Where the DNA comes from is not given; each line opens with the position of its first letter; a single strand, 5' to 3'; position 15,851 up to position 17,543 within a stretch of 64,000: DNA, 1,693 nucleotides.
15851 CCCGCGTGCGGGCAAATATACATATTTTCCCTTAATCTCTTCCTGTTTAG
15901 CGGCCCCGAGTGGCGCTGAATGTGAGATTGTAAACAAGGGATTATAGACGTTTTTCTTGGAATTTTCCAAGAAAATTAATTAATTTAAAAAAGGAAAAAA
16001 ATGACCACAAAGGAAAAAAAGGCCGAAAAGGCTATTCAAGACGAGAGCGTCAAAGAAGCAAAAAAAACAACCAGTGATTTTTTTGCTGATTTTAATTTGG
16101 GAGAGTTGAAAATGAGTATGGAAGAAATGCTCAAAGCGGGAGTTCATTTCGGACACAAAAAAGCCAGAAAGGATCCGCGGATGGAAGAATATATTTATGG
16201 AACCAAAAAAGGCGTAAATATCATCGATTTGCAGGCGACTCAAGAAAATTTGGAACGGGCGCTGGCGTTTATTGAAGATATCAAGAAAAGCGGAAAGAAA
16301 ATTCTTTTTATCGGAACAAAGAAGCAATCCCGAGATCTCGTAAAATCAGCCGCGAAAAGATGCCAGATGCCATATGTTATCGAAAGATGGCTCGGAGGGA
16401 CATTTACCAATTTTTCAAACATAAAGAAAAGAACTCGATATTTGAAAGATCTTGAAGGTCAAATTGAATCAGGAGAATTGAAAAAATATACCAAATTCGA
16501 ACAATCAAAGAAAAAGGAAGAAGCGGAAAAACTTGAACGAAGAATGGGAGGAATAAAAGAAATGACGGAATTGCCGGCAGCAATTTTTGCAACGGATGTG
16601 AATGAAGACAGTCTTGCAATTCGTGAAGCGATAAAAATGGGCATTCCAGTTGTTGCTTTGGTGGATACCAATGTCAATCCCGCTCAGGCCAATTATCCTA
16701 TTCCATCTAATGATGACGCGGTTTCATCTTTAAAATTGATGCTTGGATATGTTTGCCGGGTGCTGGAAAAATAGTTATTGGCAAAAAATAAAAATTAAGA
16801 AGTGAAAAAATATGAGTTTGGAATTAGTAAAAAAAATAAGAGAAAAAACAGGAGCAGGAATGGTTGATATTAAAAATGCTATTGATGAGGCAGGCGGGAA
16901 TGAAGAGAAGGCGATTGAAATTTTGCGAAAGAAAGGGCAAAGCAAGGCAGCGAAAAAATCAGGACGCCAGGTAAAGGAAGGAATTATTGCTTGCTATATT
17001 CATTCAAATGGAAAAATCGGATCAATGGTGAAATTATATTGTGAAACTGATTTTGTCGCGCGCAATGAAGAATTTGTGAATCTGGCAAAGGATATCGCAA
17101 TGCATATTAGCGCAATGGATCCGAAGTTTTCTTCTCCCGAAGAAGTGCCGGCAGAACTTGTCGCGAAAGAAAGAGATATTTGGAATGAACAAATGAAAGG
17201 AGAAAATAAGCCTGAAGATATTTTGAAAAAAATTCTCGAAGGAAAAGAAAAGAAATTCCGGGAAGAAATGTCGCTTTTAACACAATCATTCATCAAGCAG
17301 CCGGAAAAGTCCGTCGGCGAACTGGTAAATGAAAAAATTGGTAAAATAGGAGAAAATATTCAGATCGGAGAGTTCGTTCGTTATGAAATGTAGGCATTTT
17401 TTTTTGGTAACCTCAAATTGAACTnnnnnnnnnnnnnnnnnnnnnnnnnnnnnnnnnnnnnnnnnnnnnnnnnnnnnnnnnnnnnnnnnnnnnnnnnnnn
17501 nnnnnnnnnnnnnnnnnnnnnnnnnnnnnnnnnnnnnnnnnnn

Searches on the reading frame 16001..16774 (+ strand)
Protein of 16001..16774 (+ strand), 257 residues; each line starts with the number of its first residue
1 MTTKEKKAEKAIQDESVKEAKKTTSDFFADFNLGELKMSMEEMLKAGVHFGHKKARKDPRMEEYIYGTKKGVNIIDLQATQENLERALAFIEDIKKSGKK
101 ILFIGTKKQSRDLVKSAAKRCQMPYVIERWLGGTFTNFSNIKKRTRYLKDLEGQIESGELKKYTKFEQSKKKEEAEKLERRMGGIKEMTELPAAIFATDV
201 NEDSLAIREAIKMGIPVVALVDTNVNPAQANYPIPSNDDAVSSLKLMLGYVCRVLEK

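Call 28: search_protein_families(library=pfam, proteins=[window:16001-16774:+], max_evalue=0.001)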
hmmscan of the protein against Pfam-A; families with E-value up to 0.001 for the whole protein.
window:16001-16774:+ (257 aa): 1 family
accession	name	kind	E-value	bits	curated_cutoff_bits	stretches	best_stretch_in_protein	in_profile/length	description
PF00318.25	Ribosomal_S2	-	2.5e-80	269.2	26.1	1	43-254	1-212/216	Ribosomal protein S2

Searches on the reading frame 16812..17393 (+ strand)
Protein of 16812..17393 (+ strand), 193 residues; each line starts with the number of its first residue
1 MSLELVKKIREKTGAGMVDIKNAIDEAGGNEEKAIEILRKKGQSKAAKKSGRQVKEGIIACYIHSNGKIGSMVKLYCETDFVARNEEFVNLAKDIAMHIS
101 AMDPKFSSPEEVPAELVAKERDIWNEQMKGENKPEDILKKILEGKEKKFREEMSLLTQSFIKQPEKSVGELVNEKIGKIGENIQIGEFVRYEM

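Call 28: search_protein_families(library=pfam, proteins=[window:16812-17393:+], max_evalue=0.001)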
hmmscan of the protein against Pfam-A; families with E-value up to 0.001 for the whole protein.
window:16812-17393:+ (193 aa): 1 family
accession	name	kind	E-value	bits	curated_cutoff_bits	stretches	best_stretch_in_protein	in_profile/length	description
PF00889.24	EF_TS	-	3.1e-35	122.1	27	1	54-193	77-202/204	Elongation factor TS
